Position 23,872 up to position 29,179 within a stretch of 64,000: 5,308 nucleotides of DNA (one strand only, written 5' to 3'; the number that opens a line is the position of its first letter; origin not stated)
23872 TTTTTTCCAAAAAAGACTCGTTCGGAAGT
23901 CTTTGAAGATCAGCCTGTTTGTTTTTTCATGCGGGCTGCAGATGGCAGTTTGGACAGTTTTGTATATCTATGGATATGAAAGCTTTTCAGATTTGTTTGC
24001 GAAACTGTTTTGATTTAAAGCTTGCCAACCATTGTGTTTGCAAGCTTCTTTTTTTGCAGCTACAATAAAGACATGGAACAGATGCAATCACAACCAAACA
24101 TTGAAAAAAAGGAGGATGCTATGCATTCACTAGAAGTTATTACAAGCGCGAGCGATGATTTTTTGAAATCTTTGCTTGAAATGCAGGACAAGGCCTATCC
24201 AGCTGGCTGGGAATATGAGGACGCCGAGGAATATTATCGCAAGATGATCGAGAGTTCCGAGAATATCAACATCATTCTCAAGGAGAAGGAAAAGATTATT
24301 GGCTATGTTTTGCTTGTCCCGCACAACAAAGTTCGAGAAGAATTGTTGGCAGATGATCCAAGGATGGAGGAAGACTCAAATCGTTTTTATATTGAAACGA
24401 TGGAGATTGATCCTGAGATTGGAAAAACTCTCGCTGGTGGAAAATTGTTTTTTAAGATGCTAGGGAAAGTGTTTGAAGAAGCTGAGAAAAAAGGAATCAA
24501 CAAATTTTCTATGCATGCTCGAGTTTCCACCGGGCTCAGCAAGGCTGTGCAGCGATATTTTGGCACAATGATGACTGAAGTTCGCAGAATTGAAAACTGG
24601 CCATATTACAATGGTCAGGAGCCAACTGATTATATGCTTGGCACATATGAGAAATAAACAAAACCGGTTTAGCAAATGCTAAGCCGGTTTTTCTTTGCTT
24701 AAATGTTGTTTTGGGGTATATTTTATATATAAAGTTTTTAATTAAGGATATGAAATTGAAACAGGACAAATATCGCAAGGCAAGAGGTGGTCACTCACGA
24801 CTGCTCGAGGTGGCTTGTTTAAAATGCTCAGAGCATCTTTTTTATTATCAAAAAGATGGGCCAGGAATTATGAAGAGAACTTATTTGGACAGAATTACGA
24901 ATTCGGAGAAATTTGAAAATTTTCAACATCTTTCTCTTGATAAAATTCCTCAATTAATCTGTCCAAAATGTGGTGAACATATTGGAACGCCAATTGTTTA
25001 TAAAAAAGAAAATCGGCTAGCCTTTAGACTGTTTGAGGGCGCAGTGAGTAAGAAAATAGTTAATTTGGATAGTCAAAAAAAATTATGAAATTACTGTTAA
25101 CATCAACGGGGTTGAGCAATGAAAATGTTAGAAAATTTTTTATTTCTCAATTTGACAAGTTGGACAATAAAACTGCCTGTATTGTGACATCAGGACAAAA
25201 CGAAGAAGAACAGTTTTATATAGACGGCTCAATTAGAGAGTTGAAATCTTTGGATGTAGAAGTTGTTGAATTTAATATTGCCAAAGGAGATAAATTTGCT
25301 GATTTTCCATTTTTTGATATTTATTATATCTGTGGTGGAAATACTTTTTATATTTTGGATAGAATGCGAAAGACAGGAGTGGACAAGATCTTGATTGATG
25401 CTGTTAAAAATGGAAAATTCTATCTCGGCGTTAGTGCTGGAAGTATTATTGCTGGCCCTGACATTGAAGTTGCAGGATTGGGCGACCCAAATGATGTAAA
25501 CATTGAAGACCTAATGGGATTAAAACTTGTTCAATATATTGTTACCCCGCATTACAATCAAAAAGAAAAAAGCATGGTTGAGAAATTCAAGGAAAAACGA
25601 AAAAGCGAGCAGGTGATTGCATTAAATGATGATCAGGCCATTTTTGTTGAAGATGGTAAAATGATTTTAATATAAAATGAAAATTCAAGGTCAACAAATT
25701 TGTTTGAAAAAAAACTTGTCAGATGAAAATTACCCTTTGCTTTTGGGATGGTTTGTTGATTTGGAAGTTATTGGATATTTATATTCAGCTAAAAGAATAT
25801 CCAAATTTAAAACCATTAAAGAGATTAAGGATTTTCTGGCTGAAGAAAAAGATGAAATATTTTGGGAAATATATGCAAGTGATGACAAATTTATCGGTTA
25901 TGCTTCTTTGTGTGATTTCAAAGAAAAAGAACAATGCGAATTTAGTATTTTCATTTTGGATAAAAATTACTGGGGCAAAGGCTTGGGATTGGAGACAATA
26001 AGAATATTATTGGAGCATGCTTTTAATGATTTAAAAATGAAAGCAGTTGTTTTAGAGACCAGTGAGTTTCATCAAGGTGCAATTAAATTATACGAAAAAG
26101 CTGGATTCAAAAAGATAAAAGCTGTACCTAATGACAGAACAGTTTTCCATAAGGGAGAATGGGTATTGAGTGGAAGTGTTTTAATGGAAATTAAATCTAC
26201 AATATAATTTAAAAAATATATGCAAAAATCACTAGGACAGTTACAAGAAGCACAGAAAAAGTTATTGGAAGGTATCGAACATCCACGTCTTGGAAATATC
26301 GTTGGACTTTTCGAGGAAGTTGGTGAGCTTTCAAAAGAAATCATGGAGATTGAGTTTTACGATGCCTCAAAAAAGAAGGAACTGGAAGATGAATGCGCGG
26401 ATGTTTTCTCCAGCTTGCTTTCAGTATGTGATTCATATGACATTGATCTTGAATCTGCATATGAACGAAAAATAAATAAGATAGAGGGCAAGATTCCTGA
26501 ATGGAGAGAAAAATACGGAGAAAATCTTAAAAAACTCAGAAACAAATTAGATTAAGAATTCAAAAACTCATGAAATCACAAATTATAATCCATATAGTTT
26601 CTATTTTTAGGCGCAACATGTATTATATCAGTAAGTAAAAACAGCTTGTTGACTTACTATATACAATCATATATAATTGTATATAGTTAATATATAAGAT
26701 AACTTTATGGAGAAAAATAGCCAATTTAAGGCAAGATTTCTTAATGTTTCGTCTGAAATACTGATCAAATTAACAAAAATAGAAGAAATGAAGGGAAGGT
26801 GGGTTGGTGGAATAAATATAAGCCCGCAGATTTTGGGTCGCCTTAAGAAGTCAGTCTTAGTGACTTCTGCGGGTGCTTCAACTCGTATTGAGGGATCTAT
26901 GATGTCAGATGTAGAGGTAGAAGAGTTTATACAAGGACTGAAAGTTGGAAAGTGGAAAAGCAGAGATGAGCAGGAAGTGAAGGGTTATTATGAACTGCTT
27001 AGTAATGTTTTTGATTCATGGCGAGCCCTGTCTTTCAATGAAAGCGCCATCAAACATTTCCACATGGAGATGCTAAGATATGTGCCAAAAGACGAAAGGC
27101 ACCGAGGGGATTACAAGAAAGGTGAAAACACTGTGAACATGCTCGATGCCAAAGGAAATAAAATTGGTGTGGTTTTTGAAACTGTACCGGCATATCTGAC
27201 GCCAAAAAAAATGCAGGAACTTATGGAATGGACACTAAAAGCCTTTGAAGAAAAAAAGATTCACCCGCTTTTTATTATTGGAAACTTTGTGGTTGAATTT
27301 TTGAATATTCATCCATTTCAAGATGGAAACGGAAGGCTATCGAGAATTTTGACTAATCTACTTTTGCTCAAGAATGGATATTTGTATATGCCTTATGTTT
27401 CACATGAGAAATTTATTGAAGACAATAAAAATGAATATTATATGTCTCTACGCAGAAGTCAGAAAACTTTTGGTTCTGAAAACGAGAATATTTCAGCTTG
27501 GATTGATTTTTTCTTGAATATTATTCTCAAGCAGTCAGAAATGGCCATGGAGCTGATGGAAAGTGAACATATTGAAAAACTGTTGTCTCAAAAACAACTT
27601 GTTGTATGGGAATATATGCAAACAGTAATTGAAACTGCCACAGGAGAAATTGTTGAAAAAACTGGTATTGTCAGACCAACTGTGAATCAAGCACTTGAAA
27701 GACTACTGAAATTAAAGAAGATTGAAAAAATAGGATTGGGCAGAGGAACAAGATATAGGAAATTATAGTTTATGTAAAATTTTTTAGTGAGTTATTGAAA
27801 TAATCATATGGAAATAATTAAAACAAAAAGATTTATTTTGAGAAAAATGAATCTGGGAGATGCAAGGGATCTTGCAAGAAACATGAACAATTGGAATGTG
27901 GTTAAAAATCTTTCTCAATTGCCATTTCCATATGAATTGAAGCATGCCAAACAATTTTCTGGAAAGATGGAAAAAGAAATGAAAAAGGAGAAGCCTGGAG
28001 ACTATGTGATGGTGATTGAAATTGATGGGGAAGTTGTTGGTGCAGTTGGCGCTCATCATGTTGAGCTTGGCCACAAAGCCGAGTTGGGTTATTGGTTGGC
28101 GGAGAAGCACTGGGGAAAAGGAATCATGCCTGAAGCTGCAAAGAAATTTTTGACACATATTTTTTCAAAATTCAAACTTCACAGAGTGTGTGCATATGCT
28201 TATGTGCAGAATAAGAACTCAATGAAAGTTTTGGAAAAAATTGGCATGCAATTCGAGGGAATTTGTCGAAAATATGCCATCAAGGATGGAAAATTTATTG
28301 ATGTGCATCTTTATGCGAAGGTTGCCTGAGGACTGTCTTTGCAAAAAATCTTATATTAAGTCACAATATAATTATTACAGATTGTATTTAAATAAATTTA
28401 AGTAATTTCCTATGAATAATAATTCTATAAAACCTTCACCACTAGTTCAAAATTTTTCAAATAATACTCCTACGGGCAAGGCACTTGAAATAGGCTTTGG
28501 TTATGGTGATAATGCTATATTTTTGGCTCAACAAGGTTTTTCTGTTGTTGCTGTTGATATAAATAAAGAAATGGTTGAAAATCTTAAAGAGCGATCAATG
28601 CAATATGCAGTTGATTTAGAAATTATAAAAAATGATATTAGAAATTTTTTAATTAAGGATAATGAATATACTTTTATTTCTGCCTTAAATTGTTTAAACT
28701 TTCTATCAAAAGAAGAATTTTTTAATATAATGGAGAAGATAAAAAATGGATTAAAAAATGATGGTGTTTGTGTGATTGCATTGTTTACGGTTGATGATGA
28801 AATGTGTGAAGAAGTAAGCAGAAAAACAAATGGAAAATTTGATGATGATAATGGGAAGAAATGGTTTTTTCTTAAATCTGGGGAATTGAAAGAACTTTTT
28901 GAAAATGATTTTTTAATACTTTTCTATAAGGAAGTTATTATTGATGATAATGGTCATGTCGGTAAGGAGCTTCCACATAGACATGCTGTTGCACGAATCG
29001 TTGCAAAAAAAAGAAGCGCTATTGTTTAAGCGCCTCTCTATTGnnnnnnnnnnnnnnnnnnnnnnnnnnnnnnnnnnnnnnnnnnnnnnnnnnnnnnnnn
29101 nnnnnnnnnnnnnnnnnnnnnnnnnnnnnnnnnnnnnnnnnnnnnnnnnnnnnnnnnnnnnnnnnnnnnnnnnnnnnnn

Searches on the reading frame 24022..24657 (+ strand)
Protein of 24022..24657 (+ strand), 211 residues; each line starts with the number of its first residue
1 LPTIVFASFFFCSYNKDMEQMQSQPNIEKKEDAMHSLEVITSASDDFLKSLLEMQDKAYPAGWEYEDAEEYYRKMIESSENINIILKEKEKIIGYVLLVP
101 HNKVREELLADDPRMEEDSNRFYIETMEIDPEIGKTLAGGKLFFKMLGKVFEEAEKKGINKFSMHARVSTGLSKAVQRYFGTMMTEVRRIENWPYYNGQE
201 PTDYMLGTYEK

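Call 57: search_protein_families(library=pfam, proteins=[window:24022-24657:+], max_evalue=0.001)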
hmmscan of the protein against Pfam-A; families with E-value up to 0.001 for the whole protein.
window:24022-24657:+ (211 aa): 2 families
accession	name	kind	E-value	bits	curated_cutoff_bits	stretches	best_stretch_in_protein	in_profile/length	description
PF00583.31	Acetyltransf_1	-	0.00011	22.9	20.7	1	49-165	2-99/116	Acetyltransferase (GNAT) family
PF22046.2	FabMG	-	0.0007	18.9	27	0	32-97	332-396/431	Enoyl-acyl carrier protein reductase FabMG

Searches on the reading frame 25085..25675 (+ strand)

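Call 57: search_protein_families(library=pfam, proteins=[window:25085-25675:+], max_evalue=0.001)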
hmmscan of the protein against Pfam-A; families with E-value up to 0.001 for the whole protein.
window:25085-25675:+ (196 aa): 1 family
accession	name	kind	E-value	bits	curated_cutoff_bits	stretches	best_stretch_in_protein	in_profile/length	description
PF03575.23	Peptidase_S51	-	2.2e-32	112.8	23.9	1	3-195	1-205/206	Peptidase family S51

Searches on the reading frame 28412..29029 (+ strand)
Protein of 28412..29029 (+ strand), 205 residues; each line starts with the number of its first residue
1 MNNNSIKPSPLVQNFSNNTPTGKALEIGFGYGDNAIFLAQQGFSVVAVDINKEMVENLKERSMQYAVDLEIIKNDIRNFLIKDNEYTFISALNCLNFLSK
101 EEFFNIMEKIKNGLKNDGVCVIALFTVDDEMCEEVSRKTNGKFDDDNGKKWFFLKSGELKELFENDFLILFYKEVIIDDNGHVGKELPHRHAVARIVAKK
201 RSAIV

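Call 20: search_protein_families(library=pfam, proteins=[window:28412-29029:+], max_evalue=0.01)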
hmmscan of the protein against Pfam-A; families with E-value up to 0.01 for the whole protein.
window:28412-29029:+ (205 aa): 13 families
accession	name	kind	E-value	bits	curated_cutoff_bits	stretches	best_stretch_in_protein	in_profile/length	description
PF13649.12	Methyltransf_25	-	2.6e-15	57.3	27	1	25-118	2-97/97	Methyltransferase domain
PF08241.18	Methyltransf_11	-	3.7e-12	47.1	21.2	1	25-122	1-95/95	Methyltransferase domain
PF03848.20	TehB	-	2.5e-11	43.8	20.4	1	21-133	31-144/193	Tellurite resistance protein TehB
PF13489.12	Methyltransf_23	-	2.6e-10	40.7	27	1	12-165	13-156/164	Methyltransferase domain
PF13847.12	Methyltransf_31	-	2.6e-08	34.1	27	1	23-163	6-141/145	Methyltransferase domain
PF08242.18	Methyltransf_12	-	1.1e-07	33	30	1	25-120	1-98/98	Methyltransferase domain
PF05891.18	Methyltransf_PK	-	8.1e-05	22.7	27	1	15-123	50-160/218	AdoMet dependent proline di-methyltransferase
PF02353.26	CMAS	-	0.00021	21.1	27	1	23-133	65-175/273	Mycolic acid cyclopropane synthetase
PF05219.18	DREV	-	0.0004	20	26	1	19-148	93-214/265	DREV methyltransferase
PF03721.20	UDPG_MGDP_dh_N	-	0.00068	19.7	27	1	27-64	6-45/187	UDP-glucose/GDP-mannose dehydrogenase family, NAD binding domain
PF02390.23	Methyltransf_4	-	0.0025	17.8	24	1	24-81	5-65/173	Putative methyltransferase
PF00398.26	RrnaAD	-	0.0027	17.3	24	1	18-92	28-107/263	Ribosomal RNA adenine dimethylase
PF05175.20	MTS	-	0.0045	17.1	23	1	11-79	23-93/170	Methyltransferase small domain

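Call 21: search_protein_families(library=ncbifam, proteins=[window:28412-29029:+], max_evalue=0.01)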
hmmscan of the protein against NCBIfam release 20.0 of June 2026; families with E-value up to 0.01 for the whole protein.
window:28412-29029:+ (205 aa): 33 families (the best 25 are shown)
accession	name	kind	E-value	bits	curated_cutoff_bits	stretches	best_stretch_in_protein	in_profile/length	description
NF008992.0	PRK12335.1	equivalog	4.1e-17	62.2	303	1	14-175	116-262/289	SAM-dependent methyltransferase TehB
NF008405.0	PRK11207.1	equivalog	2e-13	50.3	218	1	18-132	28-143/198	tellurite resistance methyltransferase TehB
TIGR00477.1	tehB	equivalog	8.1e-12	45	219.5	1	21-133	74-186/238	tellurite resistance methyltransferase TehB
NF043040.1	corrin_prot_MT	hypoth_equivalog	3.4e-11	43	180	1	20-123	41-148/216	corrinoid protein-associated methyltransferase CpaM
NF041820.1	daptide_MTase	equivalog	6.8e-09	35.5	175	1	19-138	36-158/243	daptide-type RiPP biosynthesis methyltransferase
TIGR02072.1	BioC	equivalog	2.6e-08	34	184.95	1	11-175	23-179/244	malonyl-ACP O-methyltransferase BioC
NF045649.1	2X_seleno_MduS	exception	4e-08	32.6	380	1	23-124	44-149/338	methyltransferase domain-containing selenoprotein MduS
TIGR00740.1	TIGR00740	equivalog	1.8e-07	31.1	193.3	1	40-135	77-173/239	carboxy-S-adenosyl-L-methionine synthase CmoA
TIGR02021.1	BchM-ChlM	equivalog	1.9e-07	30.7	158.9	1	19-119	52-152/218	magnesium protoporphyrin IX methyltransferase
NF000499.2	Erm23S_rRNA_broad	equivalog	4.8e-07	29.4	212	1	16-91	19-93/244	23S ribosomal RNA methyltransferase Erm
NF008686.0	PRK11705.1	equivalog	9.1e-07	28.2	400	1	20-123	167-266/383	cyclopropane fatty acyl phospholipid synthase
NF041255.1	mycofact_MftM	equivalog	1.7e-06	27.6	200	1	20-105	139-224/289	mycofactocin oligosaccharide methyltransferase MftM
NF011529.0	PRK14968.1-3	equivalog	4.1e-06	26.4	162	1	19-78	33-93/198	putative methyltransferase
TIGR00755.1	ksgA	equivalog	5.2e-06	26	171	1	15-85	24-93/256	16S rRNA (adenine(1518)-N(6)/adenine(1519)-N(6))-dimethyltransferase RsmA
TIGR00537.1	hemK_rel_arch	hypoth_equivalog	1.4e-05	24.9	87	1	15-80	15-79/179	HemK2/MTQ2 family protein methyltransferase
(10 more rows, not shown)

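Call 39: find_homologous_proteins(query=window:28412-29029:+, max_evalue=0.00001)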
Query window:28412-29029:+ (205 aa): 11 proteins with E <= 0.00001 among 161 candidates.
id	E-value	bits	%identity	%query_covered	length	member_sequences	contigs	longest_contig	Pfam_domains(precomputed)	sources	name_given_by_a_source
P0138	2.4e-130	450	100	100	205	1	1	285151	PF13847.13,PF13489.13,PF03848.21,PF13649.13,PF08241.19,PF08242.19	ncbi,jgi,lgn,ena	ncbi:MAG: class I SAM-dependent methyltransferase [bacterium]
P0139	3.3e-71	257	61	99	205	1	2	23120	PF13847.13,PF13489.13,PF03848.21,PF13649.13,PF08241.19,PF08242.19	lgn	-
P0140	5.0e-67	244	56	99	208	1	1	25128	PF13847.13,PF00398.27,PF13489.13,PF03848.21,PF05175.21,PF13649.13,PF08241.19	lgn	-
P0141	1.6e-65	239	55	98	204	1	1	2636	PF13847.13,PF00398.27,PF13489.13,PF03848.21,PF13649.13,PF08241.19,PF08242.19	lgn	-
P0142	2.6e-65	238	54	98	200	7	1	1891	PF13847.13,PF13489.13,PF03848.21,PF13649.13,PF08241.19,PF08242.19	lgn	-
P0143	7.6e-64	233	54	98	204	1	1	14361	PF13847.13,PF13489.13,PF03848.21,PF13649.13,PF08241.19,PF08242.19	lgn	-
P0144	9.8e-63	230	54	98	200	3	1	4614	PF13847.13,PF13489.13,PF03848.21,PF13649.13,PF08241.19,PF08242.19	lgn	-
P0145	1.6e-61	226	50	98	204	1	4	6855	PF13847.13,PF13489.13,PF03848.21,PF13649.13,PF08241.19,PF08242.19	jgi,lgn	-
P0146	2.3e-58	215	51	98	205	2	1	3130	PF13847.13,PF00398.27,PF13489.13,PF03848.21,PF13649.13,PF08241.19,PF08242.19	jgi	-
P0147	7.3e-28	116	35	98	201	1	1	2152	PF13847.13,PF13489.13,PF03848.21,PF13649.13,PF08241.19,PF08242.19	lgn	-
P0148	2.8e-7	49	27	94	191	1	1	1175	PF13847.13,PF13489.13,PF03848.21,PF05175.21,PF13649.13,PF08241.19,PF08242.19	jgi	-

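Call 50: predict_structure(alignment_id=A4)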
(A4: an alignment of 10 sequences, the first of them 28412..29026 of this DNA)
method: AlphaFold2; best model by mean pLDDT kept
length: 205 residues; sequences in the alignment: 10
mean_pLDDT: 92.2   pTM: 0.88
mean pLDDT of the five models: 92.2, 90.7, 90.2, 74.0, 66.2
residues with pLDDT >= 90: 174; 70-90: 24; 50-70: 2; < 50: 5
segments of 3 or more residues with pLDDT < 50: 1-3
pLDDT, mean of each block of 10 residues (from residue 1): 70 95 94 94 96 93 95 95 97 95 97 97 96 92 89 96 95 93 82 97 62
secondary structure, 60 per line:
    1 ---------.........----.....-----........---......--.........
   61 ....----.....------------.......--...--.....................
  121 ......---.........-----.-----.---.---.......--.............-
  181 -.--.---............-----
elements in order: H10-18 E23-27 H33-40 E44-49 H52-64 E69-73 E86-92 H100-113 E114-126 H130-138 H158-164 E167-179 E189-200

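Call 54: fold_search(model_id=the predicted structure, library=pdb)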
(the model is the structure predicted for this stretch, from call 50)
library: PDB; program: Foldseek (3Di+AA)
matches with E <= 10: 1997; with E <= 0.001: 1483
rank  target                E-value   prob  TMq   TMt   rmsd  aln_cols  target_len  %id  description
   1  4dq0_D                2.6e-15  1.00  0.73  0.77   4.9       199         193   22  The crystal structure of tellurite resistance protein from Escherichia coli O157:H7 str. Sakai (released 2012-02-29)
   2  2p8j_B                3.1e-15  1.00  0.82  0.82   3.3       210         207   19  Crystal structure of S-adenosylmethionine-dependent methyltransferase (NP_349143.1) from Clostridium acetobutylicum at (released 2007-04-24)
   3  2p8j_A                4.3e-15  1.00  0.82  0.82   3.3       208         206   19  Crystal structure of S-adenosylmethionine-dependent methyltransferase (NP_349143.1) from Clostridium acetobutylicum at (released 2007-04-24)
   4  4dq0_A                5.2e-15  1.00  0.72  0.76   5.0       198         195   21  The crystal structure of tellurite resistance protein from Escherichia coli O157:H7 str. Sakai (released 2012-02-29)
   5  2xva_D                7.0e-15  1.00  0.75  0.79   4.1       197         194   21  Crystal structure of the tellurite detoxification protein TehB from E. coli in complex with sinefungin (released 2011-02-16)
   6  2i6g_B                9.0e-15  1.00  0.76  0.78   3.9       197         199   22  Crystal structure of a putative methyltransferase (tehb, stm1608) from salmonella typhimurium lt2 at 1.90 A resolution (released 2006-09-12)
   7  2xva_A                5.1e-14  1.00  0.76  0.78   3.9       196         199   21  Crystal structure of the tellurite detoxification protein TehB from E. coli in complex with sinefungin (released 2011-02-16)
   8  6mro                  5.8e-14  1.00  0.67  0.71   4.3       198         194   23  Crystal structure of methyl transferase from Methanosarcina acetivorans at 1.6 Angstroms resolution, Northeast Structura (released 2018-10-24)
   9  2xva_C                7.4e-14  1.00  0.73  0.79   4.8       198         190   21  Crystal structure of the tellurite detoxification protein TehB from E. coli in complex with sinefungin (released 2011-02-16)
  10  2xvm_A                7.9e-14  1.00  0.76  0.79   4.1       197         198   21  Crystal structure of the tellurite detoxification protein TehB from E. coli in complex with SAH (released 2011-02-16)
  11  4dq0_B                1.1e-13  1.00  0.74  0.77   3.6       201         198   21  The crystal structure of tellurite resistance protein from Escherichia coli O157:H7 str. Sakai (released 2012-02-29)
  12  8gdu                  1.1e-13  1.00  0.65  0.72   4.2       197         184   19  Crystal structure of a mutant methyl transferase from Methanosarcina acetivorans, Northeast Structural Genomics Consorti (released 2024-01-24)
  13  3mer_A                2.1e-13  1.00  0.71  0.83   4.5       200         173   20  Crystal Structure of the methyltransferase Slr1183 from Synechocystis sp. PCC 6803, Northeast Structural Genomics Cons (released 2010-04-14)
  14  3m70                  2.7e-13  1.00  0.74  0.54   4.9       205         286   21  Crystal Structure of TehB from Haemophilus influenzae (released 2010-05-12)
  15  1ve3_A                5.1e-13  1.00  0.64  0.63   4.7       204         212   17  Crystal structure of PH0226 protein from Pyrococcus horikoshii OT3 (released 2005-05-24)
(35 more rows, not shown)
